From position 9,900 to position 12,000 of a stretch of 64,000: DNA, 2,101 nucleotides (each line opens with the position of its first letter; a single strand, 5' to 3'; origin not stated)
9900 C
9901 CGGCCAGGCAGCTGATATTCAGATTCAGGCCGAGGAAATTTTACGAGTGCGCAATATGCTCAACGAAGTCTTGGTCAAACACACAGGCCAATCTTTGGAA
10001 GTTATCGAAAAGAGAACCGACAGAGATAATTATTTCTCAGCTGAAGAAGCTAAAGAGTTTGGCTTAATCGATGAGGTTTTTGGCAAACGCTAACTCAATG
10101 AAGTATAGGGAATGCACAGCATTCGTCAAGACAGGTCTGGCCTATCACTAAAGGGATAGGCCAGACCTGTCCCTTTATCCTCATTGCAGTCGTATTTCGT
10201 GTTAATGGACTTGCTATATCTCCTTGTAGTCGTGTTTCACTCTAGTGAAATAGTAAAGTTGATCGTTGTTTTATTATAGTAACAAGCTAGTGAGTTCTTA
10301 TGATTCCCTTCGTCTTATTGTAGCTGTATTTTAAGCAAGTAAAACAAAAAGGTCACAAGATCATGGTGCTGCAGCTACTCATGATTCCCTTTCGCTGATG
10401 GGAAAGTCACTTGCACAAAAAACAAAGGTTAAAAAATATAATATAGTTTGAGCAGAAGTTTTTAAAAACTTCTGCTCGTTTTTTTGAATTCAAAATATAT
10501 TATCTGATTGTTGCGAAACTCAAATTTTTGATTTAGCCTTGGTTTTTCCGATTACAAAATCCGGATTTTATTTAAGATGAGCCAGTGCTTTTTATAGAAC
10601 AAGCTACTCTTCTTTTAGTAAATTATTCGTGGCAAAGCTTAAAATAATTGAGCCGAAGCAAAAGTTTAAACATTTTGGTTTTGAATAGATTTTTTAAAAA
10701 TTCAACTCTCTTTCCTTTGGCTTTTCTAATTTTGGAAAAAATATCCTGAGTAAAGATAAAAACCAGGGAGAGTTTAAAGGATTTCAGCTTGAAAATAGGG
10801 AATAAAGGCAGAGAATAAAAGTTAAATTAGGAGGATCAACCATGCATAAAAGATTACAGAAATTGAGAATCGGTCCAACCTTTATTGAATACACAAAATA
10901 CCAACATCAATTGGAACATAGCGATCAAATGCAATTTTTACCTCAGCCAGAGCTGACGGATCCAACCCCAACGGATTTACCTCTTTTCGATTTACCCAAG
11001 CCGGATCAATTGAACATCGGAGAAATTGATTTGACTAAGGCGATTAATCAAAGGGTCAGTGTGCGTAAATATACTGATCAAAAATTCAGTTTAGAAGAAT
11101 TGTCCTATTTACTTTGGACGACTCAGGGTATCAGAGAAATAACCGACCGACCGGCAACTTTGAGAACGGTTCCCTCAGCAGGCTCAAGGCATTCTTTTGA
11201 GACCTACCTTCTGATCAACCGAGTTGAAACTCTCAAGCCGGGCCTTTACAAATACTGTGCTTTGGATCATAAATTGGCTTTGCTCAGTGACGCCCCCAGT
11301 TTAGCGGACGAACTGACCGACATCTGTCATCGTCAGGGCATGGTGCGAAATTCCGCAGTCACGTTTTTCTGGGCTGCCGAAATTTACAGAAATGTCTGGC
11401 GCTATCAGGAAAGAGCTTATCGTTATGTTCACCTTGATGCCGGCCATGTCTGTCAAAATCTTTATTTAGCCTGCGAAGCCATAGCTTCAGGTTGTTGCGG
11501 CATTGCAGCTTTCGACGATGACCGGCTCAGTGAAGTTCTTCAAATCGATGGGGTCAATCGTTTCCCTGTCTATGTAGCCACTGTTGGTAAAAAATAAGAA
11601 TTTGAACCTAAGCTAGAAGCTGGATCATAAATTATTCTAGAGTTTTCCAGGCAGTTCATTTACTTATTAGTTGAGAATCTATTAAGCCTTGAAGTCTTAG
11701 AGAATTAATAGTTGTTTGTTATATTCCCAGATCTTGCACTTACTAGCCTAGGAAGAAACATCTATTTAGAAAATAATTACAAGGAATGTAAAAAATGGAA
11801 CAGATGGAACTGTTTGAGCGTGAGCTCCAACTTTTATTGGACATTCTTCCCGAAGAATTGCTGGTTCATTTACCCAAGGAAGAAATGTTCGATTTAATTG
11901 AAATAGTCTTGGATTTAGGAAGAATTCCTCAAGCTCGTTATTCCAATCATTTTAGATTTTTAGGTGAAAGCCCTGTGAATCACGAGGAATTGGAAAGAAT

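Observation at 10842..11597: Orphan SagB/ThcOx-type dehydrogenase without cyclodehydratase partners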

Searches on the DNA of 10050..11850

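Call 12: search_rna_families(source=window, start=10050, end=11850, threshold=evalue, max_evalue=5)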
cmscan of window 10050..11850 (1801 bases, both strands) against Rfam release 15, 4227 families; matches with E-value up to 5: 9.
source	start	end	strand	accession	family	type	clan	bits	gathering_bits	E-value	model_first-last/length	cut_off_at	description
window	10448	10498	+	RF01096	PK-HAV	Cis-reg;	-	28.2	50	0.63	1-56/56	no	HepA virus 3'-terminal pseudoknot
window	10398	10489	+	RF00558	L20_leader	Cis-reg; leader;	-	25.9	58.7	0.022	1-127/127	no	Ribosomal protein L20 leader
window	10419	10486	+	RF02074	STnc240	Gene; sRNA;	-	22.3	55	2.6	1-77/77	no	Enterobacterial sRNA STnc240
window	10443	10485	+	RF03821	mir-2002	Gene; miRNA;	-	20.9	49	0.56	1-68/68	no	mir-2002 microRNA precursor family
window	10465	10529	-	RF03081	DUF805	Cis-reg;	CL00115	18.4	51.1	2.9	1-68/68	no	DUF805 RNA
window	10443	10506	-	RF02427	SpF10_sRNA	Gene; sRNA;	-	18.3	60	3.3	1-57/57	no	Streptococcus sRNA SpF10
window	11079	11196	+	RF02039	SPRY4-IT1_2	Gene; lncRNA;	-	17.4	40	0.57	1-120/120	no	SPRY4-IT1 conserved region 2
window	10320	10481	+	RF02986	FuFi-1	Gene; sRNA;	-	14.1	59.6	3.9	1-175/175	no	FuFi-1 RNA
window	11312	11411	+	RF02166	PVT1_3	Gene; lncRNA;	-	11.9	45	4.1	1-95/95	no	Pvt1 oncogene conserved region 3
